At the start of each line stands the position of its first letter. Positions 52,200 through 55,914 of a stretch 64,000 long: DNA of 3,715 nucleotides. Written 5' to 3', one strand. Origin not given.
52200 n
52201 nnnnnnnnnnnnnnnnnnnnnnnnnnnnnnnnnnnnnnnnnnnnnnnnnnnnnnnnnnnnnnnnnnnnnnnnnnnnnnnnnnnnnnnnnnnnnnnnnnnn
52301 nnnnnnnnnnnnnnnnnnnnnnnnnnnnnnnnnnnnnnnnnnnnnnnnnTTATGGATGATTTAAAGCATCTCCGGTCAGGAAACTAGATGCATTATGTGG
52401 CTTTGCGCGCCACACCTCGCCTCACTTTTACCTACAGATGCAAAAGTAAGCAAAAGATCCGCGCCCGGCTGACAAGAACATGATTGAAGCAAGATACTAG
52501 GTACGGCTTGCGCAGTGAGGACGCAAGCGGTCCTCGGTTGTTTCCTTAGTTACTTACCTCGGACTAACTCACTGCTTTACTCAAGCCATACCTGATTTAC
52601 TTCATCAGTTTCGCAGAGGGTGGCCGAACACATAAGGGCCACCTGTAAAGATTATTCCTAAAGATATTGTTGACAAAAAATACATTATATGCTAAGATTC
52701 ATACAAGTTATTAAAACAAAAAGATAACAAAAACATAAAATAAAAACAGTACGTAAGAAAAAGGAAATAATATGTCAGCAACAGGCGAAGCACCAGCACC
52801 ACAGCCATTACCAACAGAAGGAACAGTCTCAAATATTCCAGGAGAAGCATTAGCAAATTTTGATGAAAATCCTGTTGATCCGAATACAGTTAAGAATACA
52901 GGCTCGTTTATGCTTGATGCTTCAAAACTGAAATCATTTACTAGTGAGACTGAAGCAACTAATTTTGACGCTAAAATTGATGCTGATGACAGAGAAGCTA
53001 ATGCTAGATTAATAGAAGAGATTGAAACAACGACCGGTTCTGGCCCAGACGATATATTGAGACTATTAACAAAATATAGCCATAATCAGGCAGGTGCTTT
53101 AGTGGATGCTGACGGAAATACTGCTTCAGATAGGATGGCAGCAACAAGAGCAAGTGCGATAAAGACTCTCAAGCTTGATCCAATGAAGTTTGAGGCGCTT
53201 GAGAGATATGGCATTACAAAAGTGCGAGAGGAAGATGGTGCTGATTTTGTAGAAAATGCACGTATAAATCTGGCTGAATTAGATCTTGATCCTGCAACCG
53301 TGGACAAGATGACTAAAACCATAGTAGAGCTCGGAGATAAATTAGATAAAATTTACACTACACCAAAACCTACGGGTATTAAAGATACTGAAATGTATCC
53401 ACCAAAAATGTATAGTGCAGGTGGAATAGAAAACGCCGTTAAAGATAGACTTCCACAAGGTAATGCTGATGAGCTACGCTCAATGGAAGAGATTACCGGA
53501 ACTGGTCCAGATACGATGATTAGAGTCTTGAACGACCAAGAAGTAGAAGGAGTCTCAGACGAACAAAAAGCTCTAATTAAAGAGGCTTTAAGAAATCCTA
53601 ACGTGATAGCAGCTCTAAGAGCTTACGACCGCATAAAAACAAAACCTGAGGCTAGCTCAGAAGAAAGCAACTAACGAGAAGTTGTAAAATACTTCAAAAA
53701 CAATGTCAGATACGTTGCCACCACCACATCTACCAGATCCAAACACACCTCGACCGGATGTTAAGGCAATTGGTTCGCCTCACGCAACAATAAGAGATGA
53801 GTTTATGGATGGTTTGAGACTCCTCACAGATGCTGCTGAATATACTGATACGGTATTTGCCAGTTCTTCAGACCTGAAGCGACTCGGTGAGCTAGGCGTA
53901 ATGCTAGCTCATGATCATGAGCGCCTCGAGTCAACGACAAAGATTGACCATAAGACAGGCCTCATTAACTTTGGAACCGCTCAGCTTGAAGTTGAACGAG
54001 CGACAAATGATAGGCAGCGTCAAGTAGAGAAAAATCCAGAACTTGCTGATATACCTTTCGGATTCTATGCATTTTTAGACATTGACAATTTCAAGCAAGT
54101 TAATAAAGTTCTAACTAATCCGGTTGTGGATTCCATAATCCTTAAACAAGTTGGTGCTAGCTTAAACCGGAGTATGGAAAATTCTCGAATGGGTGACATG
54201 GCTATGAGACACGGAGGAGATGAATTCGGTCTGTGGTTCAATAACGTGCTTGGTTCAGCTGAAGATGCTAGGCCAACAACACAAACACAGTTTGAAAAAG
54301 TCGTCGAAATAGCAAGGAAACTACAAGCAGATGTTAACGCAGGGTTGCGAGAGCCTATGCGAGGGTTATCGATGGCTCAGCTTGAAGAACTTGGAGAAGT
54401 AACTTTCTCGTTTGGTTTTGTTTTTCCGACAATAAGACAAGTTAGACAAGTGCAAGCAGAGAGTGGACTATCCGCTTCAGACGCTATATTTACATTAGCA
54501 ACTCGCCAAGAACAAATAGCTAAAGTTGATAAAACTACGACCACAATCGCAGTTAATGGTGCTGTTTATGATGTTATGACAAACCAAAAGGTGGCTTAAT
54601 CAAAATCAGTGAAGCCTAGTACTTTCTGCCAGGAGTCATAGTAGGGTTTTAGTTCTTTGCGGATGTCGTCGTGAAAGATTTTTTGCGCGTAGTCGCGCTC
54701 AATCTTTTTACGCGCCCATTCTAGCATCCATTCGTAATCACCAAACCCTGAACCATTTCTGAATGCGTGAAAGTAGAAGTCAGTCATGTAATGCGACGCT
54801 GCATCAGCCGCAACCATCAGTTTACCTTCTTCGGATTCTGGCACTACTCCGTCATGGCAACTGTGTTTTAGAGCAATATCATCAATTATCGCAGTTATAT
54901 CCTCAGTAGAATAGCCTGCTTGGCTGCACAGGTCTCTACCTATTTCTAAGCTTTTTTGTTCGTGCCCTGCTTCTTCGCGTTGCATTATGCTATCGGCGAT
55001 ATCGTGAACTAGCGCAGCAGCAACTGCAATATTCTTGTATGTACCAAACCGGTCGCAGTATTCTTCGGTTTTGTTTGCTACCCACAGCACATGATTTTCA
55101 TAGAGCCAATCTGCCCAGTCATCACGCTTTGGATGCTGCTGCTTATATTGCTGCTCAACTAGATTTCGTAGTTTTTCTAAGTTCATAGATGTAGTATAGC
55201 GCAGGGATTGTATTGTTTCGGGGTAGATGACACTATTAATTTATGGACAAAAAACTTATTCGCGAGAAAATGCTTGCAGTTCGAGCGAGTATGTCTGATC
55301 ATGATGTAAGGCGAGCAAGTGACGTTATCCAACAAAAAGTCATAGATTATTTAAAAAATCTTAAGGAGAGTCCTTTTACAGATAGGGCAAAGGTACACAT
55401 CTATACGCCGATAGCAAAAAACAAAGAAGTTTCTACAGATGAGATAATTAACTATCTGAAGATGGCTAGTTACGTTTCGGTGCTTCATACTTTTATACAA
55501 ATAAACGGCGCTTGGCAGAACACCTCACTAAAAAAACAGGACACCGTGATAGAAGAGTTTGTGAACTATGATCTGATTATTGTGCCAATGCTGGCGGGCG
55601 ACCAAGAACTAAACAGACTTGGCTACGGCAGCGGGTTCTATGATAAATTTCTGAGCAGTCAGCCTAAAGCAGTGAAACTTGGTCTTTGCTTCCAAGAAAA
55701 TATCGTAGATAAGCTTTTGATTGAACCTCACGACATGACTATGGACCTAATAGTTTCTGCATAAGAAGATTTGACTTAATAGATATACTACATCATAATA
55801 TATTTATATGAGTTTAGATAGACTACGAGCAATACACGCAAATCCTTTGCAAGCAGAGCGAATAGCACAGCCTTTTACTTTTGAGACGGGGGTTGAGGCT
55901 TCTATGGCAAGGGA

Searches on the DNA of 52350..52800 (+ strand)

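Call 8: search_rna_families(source=window, start=52350, end=52800, threshold=evalue, max_evalue=10, show_alignments=3)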
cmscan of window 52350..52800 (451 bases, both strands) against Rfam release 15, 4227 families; matches with E-value up to 10: 3.
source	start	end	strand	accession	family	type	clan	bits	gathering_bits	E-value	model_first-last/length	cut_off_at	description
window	52558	52664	-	RF00096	U8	Gene; snRNA; snoRNA; CD-box;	-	16.7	41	1.1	1-135/135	no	U8 small nucleolar RNA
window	52654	52688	+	RF03008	malK-II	Cis-reg;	-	15.1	52.9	7.5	1-50/50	no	malK-II RNA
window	52561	52613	-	RF01526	ceN106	Gene; snRNA; snoRNA; CD-box;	-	13.8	60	6.2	1-77/77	no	C. elegans snoRNA ceN106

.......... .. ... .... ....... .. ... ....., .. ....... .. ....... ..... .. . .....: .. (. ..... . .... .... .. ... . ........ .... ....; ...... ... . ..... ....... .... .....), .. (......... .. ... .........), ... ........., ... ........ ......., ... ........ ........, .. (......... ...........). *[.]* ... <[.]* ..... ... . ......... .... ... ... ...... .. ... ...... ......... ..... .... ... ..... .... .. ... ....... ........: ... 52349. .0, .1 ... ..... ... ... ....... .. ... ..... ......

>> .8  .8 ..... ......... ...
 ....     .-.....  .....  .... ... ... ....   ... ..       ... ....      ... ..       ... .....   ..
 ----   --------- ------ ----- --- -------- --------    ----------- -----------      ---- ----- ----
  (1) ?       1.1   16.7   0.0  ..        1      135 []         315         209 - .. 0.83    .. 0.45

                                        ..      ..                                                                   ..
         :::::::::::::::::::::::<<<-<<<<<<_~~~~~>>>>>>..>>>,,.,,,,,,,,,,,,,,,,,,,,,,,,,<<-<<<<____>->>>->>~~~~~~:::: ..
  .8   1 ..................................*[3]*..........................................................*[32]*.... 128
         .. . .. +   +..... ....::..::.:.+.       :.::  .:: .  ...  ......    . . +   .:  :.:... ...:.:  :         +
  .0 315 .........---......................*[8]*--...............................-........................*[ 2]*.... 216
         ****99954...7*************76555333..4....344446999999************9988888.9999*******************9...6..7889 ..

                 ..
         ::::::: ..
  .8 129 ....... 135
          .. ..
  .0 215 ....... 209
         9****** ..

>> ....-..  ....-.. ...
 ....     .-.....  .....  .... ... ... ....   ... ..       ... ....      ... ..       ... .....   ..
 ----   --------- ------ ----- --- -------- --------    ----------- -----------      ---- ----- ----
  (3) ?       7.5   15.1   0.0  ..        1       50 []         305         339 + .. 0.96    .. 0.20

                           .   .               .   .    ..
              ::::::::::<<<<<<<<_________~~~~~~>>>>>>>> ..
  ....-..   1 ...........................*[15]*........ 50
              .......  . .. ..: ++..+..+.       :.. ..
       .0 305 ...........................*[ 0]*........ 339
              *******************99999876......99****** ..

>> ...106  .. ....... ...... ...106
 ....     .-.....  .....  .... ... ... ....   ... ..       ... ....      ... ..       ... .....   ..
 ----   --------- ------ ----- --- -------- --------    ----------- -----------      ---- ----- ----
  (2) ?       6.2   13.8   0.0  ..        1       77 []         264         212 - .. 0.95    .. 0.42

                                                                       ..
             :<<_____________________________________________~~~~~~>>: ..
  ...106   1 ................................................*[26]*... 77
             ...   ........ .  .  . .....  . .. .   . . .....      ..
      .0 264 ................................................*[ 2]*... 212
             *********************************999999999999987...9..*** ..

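Call 43: search_dna_similar(query=window:52388-52700:+, collection=phages, mode=distant, max_evalue=1, max_rows=10)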
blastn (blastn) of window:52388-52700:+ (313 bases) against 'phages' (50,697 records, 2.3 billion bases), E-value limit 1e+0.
Records with a match: 46; places in all: 47; records where one place covers at least 80% of the query: 0.
Best place of each record, by identity: 90-95% 11; 80-90% 35.
By first word of the organism name: Acinetobacter 33; Enterococcus 10; Mycobacterium 2; Escherichia 1.
By host as written in the record: Acinetobacter baumannii 18; Enterococcus faecium 6; - 3; Mycobacterium smegmatis mc2 155 2; Acinetobacter baumannii YMC/09/02/B1251 2; Acinetobacter baumannii 1971 2; Acinetobacter baumannii 703 2; Acinetobacter baumannii ATCC 17978 1; and 10 more.
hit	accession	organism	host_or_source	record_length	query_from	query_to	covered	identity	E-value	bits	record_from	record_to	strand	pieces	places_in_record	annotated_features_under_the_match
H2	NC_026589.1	Mycobacterium phage Sbash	Mycobacterium smegmatis mc2 155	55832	61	96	12%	86.5%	3e-1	42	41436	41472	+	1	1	58: RecT-like ssDNA annealing protein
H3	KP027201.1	Mycobacterium phage Sbash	Mycobacterium smegmatis mc2 155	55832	61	96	12%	86.5%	3e-1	42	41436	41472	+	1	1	58: RecT-like DNA pairing protein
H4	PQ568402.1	Acinetobacter phage PhabP_R1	Acinetobacter baumannii ATCC 17978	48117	258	290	11%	87.9%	9e-2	43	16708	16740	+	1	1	hypothetical protein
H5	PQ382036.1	Acinetobacter phage vB_AbaSI_5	Acinetobacter baumannii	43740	258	290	11%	87.9%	9e-2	43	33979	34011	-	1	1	hypothetical protein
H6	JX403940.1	Acinetobacter phage YMC/09/02/B1251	Acinetobacter baumannii YMC/09/02/B1251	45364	258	290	11%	87.9%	9e-2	43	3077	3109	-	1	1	hypothetical protein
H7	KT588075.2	Acinetobacter phage Ab105-2phi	Acinetobacter baumannii Ab105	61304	258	290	11%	87.9%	9e-2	43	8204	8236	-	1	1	hypothetical protein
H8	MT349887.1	Acinetobacter phage 5W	Acinetobacter baumannii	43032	258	290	11%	87.9%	9e-2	43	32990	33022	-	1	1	hypothetical protein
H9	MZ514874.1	Acinetobacter phage Ab105-2phideltaCI404ad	Acinetobacter baumannii Ab404_GEIH-2010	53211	258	290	11%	87.9%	9e-2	43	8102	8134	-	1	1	hypothetical protein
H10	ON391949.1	Acinetobacter phage YC#06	Acinetobacter baumannii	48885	258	290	11%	87.9%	9e-2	43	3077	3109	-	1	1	hypothetical protein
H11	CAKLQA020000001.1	Acinetobacter phage MD-2021a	not known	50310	258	290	11%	87.9%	9e-2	43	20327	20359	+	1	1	Uncharacterised protein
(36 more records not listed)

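Call 67: search_dna_similar(query=window:52388-52660:+, collection=plasmids, mode=distant, max_evalue=1, max_rows=10)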
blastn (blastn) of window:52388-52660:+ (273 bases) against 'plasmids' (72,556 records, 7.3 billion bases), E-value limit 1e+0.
No match.

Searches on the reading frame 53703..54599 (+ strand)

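Call 25: search_protein_families(library=pfam, proteins=[window:53703-54599:+], max_evalue=0.01)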
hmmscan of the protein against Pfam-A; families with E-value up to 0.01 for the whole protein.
window:53703-54599:+ (298 aa): 1 family
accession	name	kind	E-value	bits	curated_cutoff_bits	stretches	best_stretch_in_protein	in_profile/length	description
PF00990.26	GGDEF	-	7.9e-09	35.9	23.8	1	81-200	3-110/161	Diguanylate cyclase, GGDEF domain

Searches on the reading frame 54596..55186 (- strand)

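Call 25: search_protein_families(library=pfam, proteins=[window:54596-55186:-], max_evalue=0.01)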
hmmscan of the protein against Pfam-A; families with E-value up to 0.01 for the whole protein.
window:54596-55186:- (196 aa): 1 family
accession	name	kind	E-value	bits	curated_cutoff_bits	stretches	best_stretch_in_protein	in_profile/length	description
PF01966.28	HD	-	2.6e-08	34.6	22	1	30-129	2-112/116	HD domain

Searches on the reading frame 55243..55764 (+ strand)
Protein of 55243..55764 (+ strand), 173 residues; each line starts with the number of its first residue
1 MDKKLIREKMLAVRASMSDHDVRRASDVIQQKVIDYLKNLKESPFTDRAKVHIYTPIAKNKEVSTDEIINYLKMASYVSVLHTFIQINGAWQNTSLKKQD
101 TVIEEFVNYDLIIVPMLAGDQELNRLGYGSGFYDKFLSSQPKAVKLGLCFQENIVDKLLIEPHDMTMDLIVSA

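Call 93: search_protein_families(library=pfam, proteins=[window:55243-55764:+], max_evalue=0.001)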
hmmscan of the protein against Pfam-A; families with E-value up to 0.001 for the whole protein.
window:55243-55764:+ (173 aa): 1 family
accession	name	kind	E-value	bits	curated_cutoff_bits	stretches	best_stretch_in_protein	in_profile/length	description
PF01812.26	5-FTHF_cyc-lig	-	2.2e-23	83.6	27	1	3-172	1-185/186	5-formyltetrahydrofolate cyclo-ligase family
